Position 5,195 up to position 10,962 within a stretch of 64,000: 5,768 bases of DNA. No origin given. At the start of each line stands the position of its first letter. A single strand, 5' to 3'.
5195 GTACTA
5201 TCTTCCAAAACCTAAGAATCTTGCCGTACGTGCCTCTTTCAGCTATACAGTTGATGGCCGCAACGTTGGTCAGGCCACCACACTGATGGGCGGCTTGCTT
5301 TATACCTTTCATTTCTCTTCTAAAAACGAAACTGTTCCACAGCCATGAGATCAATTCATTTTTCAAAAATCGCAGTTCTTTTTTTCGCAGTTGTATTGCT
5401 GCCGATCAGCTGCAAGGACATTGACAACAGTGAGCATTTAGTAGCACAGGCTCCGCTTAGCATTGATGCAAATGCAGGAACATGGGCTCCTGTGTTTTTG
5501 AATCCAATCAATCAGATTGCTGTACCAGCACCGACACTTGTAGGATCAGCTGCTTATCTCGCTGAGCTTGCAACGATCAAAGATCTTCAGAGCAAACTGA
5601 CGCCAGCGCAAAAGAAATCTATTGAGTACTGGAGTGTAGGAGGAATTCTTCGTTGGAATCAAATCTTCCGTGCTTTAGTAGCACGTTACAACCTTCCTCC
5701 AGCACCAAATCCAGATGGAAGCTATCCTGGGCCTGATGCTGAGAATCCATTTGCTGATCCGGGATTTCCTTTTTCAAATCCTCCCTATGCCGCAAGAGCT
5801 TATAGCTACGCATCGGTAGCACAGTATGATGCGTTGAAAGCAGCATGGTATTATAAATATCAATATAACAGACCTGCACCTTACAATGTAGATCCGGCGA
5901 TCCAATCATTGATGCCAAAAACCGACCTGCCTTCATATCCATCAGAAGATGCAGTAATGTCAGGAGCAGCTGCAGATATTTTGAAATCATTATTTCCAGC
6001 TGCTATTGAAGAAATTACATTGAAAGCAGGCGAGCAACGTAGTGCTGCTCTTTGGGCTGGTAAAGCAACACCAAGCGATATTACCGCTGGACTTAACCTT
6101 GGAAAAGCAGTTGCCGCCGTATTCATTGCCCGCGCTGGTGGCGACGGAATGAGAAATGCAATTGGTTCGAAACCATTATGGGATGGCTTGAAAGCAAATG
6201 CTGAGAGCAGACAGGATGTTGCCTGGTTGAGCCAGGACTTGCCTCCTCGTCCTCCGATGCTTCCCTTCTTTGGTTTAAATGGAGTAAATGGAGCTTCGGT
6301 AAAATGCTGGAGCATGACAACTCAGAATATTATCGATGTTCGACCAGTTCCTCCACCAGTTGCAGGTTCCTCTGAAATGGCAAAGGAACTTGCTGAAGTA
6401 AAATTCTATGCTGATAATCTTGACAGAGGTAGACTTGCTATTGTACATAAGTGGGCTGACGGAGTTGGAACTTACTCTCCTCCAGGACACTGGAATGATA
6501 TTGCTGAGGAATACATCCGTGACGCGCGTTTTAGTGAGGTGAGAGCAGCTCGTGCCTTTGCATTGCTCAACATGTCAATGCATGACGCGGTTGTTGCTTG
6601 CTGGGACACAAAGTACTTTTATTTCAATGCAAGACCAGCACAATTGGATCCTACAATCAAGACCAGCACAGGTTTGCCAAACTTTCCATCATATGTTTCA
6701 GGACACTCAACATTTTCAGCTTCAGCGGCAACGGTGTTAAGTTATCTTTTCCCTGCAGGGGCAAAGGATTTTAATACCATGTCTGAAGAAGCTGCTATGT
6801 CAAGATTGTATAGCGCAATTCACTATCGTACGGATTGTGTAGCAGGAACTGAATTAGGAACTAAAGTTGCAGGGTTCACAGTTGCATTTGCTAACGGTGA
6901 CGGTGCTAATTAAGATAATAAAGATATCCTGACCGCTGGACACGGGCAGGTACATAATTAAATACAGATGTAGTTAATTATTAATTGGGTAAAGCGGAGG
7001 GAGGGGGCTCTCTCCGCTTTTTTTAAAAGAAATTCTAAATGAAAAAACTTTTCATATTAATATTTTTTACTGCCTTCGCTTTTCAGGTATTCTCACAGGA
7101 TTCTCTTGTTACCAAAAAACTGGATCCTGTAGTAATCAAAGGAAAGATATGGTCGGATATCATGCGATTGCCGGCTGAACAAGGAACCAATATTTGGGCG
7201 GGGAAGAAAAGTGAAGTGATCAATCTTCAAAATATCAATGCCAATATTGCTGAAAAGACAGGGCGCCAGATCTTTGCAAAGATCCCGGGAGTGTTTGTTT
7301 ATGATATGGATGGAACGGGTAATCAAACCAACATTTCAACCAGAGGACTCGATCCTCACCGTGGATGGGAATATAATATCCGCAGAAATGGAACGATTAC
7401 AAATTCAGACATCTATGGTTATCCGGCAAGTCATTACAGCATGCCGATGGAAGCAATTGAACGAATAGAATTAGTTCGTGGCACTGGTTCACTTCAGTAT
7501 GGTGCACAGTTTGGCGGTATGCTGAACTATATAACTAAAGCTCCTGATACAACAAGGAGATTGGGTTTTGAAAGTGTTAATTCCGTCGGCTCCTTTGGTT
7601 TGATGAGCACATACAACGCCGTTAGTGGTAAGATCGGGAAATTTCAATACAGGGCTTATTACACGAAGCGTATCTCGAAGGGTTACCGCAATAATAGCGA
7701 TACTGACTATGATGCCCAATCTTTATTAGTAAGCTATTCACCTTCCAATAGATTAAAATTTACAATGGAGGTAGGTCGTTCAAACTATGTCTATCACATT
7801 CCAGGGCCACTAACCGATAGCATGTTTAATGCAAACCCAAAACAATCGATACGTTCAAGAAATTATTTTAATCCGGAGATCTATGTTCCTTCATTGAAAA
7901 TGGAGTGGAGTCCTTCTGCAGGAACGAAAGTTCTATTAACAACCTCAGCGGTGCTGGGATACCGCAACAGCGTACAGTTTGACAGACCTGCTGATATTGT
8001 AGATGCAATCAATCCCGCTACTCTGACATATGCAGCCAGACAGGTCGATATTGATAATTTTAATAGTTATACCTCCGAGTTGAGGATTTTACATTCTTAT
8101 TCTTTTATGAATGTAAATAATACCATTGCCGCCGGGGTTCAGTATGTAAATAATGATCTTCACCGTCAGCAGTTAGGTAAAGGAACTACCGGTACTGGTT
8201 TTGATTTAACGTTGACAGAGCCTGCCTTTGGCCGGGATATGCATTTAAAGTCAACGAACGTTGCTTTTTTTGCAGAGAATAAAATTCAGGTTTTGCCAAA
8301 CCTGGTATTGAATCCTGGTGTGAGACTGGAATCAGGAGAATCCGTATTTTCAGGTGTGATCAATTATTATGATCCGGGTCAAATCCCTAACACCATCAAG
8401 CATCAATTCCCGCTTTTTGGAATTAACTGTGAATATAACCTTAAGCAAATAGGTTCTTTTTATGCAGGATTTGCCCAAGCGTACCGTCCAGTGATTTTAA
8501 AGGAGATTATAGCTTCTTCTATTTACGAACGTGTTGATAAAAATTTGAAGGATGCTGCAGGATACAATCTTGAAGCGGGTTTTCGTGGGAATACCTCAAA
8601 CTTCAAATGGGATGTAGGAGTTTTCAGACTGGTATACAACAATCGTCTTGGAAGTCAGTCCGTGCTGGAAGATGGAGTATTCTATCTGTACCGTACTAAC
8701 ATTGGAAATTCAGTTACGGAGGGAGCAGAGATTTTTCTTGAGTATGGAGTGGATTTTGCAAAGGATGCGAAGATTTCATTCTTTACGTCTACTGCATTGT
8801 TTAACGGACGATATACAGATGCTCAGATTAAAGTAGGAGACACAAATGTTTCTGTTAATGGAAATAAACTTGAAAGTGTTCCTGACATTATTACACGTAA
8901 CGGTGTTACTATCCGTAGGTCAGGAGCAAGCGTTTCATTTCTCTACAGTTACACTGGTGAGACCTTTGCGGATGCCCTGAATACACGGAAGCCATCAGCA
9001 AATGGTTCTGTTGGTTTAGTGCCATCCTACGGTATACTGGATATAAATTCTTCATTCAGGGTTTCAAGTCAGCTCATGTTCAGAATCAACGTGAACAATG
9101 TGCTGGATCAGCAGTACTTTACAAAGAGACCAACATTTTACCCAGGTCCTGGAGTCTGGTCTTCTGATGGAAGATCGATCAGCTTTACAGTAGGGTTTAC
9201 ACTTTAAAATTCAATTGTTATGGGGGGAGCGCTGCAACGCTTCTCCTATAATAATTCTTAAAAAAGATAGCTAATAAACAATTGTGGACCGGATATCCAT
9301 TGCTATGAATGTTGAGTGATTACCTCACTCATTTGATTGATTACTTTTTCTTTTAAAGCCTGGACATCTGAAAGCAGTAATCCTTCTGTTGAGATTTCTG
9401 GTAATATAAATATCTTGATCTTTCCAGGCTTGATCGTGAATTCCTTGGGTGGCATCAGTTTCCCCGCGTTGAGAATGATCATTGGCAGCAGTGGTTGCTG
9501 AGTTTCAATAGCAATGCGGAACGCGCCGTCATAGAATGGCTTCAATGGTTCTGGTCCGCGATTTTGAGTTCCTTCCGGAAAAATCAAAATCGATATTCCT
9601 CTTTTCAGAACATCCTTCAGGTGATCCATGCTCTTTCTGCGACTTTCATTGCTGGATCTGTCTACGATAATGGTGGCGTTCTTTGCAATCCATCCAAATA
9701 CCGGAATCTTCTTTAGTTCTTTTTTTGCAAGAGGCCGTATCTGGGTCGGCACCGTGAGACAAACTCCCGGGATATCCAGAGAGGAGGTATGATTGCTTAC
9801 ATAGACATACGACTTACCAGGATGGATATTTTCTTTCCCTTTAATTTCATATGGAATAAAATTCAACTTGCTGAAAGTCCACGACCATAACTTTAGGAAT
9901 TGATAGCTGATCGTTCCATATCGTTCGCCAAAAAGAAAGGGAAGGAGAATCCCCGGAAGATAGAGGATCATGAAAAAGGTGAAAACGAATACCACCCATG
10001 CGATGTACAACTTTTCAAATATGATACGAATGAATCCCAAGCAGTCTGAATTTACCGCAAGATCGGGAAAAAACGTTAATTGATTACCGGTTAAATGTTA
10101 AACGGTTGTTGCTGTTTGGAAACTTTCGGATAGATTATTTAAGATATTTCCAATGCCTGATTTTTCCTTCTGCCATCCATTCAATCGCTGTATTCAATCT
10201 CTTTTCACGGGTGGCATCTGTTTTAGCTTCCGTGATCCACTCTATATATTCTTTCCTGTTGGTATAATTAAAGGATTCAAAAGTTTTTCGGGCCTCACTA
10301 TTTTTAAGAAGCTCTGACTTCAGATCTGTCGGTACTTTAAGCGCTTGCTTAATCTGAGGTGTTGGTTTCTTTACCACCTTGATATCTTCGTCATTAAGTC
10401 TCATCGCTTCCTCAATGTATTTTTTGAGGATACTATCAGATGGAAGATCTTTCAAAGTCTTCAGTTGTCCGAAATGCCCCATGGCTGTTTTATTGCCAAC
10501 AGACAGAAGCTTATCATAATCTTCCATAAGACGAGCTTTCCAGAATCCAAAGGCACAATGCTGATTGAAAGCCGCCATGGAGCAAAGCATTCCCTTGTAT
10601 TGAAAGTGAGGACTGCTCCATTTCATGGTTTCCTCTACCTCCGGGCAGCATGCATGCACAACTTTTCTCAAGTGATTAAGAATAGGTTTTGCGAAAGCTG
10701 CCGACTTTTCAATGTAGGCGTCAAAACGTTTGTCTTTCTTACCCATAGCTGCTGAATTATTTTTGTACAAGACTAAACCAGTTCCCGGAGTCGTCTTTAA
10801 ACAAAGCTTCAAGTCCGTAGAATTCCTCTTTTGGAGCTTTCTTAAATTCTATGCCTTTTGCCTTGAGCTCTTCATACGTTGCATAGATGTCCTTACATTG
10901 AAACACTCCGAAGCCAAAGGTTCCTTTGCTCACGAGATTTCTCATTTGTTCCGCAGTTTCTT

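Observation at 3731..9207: Four-gene envelope module: HPP leader, outer-membrane barrel, haloperoxidase-like lipoprotein, TonB-dependent receptor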

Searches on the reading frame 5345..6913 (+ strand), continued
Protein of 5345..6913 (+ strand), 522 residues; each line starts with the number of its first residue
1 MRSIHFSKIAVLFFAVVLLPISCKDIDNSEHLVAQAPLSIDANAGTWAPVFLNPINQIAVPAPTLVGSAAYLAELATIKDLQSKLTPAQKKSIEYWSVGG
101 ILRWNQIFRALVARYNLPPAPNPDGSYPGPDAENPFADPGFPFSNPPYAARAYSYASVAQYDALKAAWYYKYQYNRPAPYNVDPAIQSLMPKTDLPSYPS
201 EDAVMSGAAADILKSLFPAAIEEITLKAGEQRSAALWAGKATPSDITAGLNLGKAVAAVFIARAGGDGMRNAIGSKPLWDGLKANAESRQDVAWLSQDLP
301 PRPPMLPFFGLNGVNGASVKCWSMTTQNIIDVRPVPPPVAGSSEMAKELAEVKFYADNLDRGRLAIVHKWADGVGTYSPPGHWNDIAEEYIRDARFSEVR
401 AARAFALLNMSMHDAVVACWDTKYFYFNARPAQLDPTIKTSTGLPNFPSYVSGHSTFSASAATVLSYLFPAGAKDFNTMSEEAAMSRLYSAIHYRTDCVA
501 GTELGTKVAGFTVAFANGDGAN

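Call 82: search_solved_structures(query=A2, max_evalue=0.01, show_alignments=4)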
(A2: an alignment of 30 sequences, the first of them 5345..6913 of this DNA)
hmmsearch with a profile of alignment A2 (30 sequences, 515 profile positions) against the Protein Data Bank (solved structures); distinct sequences matched with E-value up to 0.01: 22.
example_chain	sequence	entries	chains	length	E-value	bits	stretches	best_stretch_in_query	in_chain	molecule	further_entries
4cit_A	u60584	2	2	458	9.7e-27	97.5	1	306-508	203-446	VANADIUM-DEPENDENT HALOPEROXIDASE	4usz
7f17_A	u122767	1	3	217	1.3e-12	50.9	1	383-498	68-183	Acid phosphatase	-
7f18_A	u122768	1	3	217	1.5e-12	50.6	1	389-498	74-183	Acid phosphatase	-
9l8x_B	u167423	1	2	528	1.6e-05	27.5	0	467-507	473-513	Vanadium-dependent haloperoxidase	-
8yc1_A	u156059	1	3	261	2.2e-05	27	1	402-501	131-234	Acid phosphatase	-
2akc_A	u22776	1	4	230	3.5e-05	26.4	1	441-499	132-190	class A nonspecific acid phosphatase PhoN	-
1d2t_A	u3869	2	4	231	4e-05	26.2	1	437-501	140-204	ACID PHOSPHATASE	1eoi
2a96_A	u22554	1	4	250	4e-05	26.1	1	441-499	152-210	class A nonspecific acid phosphatase PhoN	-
1idu_A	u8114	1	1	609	4.3e-05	26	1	356-457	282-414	VANADIUM CHLOROPEROXIDASE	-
3bb0_A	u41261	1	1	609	4.4e-05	26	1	356-457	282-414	Vanadium chloroperoxidase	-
1idq_A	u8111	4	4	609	4.4e-05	26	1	356-457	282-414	VANADIUM CHLOROPEROXIDASE | VANADIUM-CONTAINING CHLOROPEROXIDASE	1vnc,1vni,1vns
2ipb_A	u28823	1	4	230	4.8e-05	25.9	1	441-499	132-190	Class A nonspecific acid phosphatase PhoN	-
1vnf_A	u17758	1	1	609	4.8e-05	25.9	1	356-457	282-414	VANADIUM CHLOROPEROXIDASE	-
1iw8_A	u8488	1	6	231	9.1e-05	25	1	437-501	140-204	acid phosphatase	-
9jq0_A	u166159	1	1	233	0.00014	24.4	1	441-501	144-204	Acid phosphatase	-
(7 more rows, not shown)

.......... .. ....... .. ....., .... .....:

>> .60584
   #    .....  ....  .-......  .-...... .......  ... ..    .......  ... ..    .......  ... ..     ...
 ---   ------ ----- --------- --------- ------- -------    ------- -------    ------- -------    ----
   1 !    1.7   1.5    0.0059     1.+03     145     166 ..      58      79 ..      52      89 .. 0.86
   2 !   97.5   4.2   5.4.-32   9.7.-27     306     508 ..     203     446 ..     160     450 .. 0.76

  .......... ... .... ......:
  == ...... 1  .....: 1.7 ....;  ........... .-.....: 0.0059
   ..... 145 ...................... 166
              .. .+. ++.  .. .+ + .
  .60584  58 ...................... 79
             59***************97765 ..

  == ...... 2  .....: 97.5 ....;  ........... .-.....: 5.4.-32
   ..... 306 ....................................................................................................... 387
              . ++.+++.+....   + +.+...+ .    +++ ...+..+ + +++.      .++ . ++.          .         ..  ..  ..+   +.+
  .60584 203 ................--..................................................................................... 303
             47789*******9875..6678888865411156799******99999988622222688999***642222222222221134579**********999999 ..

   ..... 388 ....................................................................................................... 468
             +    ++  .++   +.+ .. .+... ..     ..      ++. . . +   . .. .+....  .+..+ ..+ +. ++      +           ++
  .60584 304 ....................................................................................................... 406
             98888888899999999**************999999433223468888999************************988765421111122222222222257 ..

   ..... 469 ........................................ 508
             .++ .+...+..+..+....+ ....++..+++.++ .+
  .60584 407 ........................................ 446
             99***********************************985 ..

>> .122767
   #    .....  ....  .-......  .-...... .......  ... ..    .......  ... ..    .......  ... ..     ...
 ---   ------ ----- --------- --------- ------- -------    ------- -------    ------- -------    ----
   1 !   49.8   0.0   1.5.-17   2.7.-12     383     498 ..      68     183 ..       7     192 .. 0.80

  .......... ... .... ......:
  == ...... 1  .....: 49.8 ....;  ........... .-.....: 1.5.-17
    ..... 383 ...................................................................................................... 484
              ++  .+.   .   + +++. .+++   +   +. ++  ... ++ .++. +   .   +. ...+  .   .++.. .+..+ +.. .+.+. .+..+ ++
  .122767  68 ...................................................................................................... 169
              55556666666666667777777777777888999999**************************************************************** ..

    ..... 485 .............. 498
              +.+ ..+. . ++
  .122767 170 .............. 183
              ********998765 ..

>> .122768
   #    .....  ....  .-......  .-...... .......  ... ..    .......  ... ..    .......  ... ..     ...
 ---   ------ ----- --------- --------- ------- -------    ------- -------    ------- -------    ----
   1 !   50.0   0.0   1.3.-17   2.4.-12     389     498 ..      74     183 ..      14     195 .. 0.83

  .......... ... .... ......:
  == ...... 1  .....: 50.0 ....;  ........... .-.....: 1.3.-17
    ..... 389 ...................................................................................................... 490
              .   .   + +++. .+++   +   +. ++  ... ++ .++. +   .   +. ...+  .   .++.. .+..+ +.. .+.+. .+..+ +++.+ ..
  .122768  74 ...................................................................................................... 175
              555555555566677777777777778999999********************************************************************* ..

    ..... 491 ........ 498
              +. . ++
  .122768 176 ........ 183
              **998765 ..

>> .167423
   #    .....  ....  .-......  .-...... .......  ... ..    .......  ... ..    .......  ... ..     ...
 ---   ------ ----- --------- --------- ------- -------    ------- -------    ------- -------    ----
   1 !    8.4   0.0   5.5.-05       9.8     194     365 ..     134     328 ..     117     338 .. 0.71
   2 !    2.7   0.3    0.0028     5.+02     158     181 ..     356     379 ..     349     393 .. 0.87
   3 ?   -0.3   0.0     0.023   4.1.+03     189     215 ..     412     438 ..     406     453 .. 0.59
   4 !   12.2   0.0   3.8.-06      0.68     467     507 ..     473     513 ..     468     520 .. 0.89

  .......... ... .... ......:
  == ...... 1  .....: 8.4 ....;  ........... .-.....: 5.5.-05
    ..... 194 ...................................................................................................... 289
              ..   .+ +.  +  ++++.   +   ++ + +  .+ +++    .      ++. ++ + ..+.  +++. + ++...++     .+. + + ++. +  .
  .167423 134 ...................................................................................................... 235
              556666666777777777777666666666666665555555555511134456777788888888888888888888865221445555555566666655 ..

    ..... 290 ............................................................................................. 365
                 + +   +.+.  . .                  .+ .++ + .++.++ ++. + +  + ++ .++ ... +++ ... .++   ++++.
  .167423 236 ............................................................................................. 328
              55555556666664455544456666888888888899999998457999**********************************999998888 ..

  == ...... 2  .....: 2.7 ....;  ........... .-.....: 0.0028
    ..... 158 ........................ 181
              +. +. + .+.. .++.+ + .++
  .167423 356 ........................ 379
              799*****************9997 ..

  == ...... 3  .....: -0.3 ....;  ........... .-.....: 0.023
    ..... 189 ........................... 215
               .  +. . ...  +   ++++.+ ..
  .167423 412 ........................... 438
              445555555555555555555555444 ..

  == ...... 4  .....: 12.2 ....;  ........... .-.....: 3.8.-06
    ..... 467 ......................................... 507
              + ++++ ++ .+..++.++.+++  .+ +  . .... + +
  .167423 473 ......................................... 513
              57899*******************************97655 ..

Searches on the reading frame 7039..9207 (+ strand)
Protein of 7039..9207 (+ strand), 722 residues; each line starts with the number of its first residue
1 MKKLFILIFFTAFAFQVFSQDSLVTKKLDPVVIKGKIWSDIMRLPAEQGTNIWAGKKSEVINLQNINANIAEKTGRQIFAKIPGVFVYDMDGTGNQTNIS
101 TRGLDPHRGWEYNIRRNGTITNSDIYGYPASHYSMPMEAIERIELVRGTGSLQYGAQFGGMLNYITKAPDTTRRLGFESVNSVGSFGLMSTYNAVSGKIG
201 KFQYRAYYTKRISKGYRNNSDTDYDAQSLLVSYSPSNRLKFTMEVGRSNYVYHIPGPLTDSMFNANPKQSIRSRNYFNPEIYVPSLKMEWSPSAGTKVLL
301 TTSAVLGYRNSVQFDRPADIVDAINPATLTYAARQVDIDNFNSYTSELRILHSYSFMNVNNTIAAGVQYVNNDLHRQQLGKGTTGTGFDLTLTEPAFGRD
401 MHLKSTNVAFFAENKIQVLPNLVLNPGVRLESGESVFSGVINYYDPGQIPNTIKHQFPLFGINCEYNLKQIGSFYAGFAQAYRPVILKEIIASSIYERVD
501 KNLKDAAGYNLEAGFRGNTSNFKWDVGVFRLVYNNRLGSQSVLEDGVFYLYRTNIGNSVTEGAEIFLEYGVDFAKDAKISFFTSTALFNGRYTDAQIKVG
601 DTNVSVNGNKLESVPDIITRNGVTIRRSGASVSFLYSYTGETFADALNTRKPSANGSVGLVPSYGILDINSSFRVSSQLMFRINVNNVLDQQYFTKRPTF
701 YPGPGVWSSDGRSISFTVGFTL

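Call 5: search_protein_families(library=pfam, proteins=[window:7039-9207:+], max_evalue=0.01)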
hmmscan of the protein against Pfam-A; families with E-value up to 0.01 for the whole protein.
window:7039-9207:+ (722 aa): 2 families
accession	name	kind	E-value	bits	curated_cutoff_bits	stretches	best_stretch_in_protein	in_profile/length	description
PF00593.30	TonB_dep_Rec_b-barrel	-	5e-23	83.1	27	1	173-688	15-436/436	TonB dependent receptor-like, beta-barrel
PF07715.20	Plug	-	2.3e-11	44.6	23.9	1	59-157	10-102/107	TonB-dependent Receptor Plug Domain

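Call 6: search_protein_families(library=ncbifam, proteins=[window:7039-9207:+], max_evalue=0.01)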
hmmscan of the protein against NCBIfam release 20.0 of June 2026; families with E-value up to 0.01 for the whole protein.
window:7039-9207:+ (722 aa): 22 families
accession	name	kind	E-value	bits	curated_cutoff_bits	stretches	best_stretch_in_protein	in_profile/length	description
TIGR01783.1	TonB-siderophor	subfamily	6.8e-31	107.6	223.5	2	59-242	7-185/649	TonB-dependent siderophore receptor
NF041676.1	FecA_OM_dicitr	equivalog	1e-27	96.4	1100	1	59-696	137-748/773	TonB-dependent Fe(3+) dicitrate receptor FecA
TIGR01786.1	TonB-hemlactrns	subfamily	3e-20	72.2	323.75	1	55-718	22-715/719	TonB-dependent hemoglobin/transferrin/lactoferrin family receptor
TIGR01785.1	TonB-hemin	subfamily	7e-17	61.1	316.85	1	56-718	20-673/677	TonB-dependent heme/hemoglobin receptor family protein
TIGR01779.1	TonB-B12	equivalog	2.8e-16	59.2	599.7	2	501-697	427-597/614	TonB-dependent vitamin B12 receptor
NF010051.0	PRK13528.1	subfamily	2.1e-13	49.4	583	2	357-698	374-707/727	FepA family TonB-dependent siderophore receptor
NF010010.0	PRK13483.1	equivalog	3.8e-12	45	927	1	79-170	74-166/660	ligand-gated channel protein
NF010048.1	PRK13524.1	subfamily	8.8e-12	44.3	493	2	345-696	376-714/744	FepA family TonB-dependent siderophore receptor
NF049944.1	TonB_dep_PUIUD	equivalog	7.9e-11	41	850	1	58-226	61-232/686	TonB-dependent receptor, PUIUD motif-type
NF041535.1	TonB_rec_PqqU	equivalog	9.4e-11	40.7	1200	1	135-694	98-644/676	TonB-dependent receptor PqqU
NF007926.1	PRK10641.1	equivalog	3.2e-09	35.9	836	1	73-189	62-172/617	TonB-dependent vitamin B12 receptor BtuB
NF010038.0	PRK13513.1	equivalog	1.9e-08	33.3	942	1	80-169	77-167/659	ligand-gated channel protein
NF049945.1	TonB_dep_FCYXU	equivalog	3.6e-08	32.5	825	1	132-228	130-230/697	TonB-dependent receptor, FCYXU motif-type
NF049947.1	TonB_dep_PCPU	exception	8.4e-08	30.8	800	1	39-255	37-255/685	TonB-dependent receptor, PCPU motif-type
NF049946.1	TonB_dep_CU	exception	1e-07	30.7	700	1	78-245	81-250/683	TonB-dependent receptor, CU motif-type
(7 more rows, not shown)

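Call 9: search_solved_structures(query=window:7039-9207:+, max_evalue=0.001)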
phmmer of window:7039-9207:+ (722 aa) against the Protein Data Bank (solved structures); distinct sequences matched with E-value up to 0.001: 4.
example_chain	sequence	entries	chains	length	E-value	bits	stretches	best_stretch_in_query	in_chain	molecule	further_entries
5fp2_A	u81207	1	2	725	2.8e-07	32.8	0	77-176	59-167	FERRIC ENTEROBACTIN RECEPTOR PIRA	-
6v81_A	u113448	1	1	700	1.9e-05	26.7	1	133-666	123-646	Probable TonB-dependent receptor YncD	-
9c4o_A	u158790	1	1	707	2.1e-05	26.5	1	133-666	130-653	Pyrroloquinoline quinone transporter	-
5fp1_A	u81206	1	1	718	0.00065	21.6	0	403-720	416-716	TONB-DEPENDENT SIDEROPHORE RECEPTOR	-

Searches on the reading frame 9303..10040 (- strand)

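Call 5: search_protein_families(library=pfam, proteins=[window:9303-10040:-], max_evalue=0.01)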
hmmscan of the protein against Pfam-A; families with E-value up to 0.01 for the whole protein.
window:9303-10040:- (245 aa): 1 family
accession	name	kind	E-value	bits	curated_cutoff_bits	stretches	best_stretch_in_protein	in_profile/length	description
PF01553.26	Acyltransferase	-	1.2e-29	103.2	23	1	65-189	3-131/132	Acyltransferase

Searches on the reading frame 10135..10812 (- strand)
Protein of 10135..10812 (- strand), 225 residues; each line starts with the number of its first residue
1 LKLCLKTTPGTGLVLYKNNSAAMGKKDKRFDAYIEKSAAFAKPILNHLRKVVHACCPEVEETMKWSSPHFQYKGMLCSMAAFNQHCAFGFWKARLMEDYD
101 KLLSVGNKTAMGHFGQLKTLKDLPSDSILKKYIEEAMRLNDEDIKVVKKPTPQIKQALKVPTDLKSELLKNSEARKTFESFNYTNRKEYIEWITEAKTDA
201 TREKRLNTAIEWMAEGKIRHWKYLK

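Call 5: search_protein_families(library=pfam, proteins=[window:10135-10812:-], max_evalue=0.01)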
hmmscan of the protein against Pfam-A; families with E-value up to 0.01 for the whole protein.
window:10135-10812:- (225 aa): 3 families
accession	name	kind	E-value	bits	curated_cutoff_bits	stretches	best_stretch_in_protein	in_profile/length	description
PF13376.11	OmdA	-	8.9e-21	74.1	25.6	1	158-216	2-60/60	Bacteriocin-protection, YdeI or OmpD-Associated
PF08818.16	DUF1801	-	2.2e-18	66.9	27.2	1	42-137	2-85/85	Domain of unknown function (DU1801)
PF18899.5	DUF5655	-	2.3e-13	50.6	24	1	31-140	2-109/109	Domain of unknown function (DUF5655)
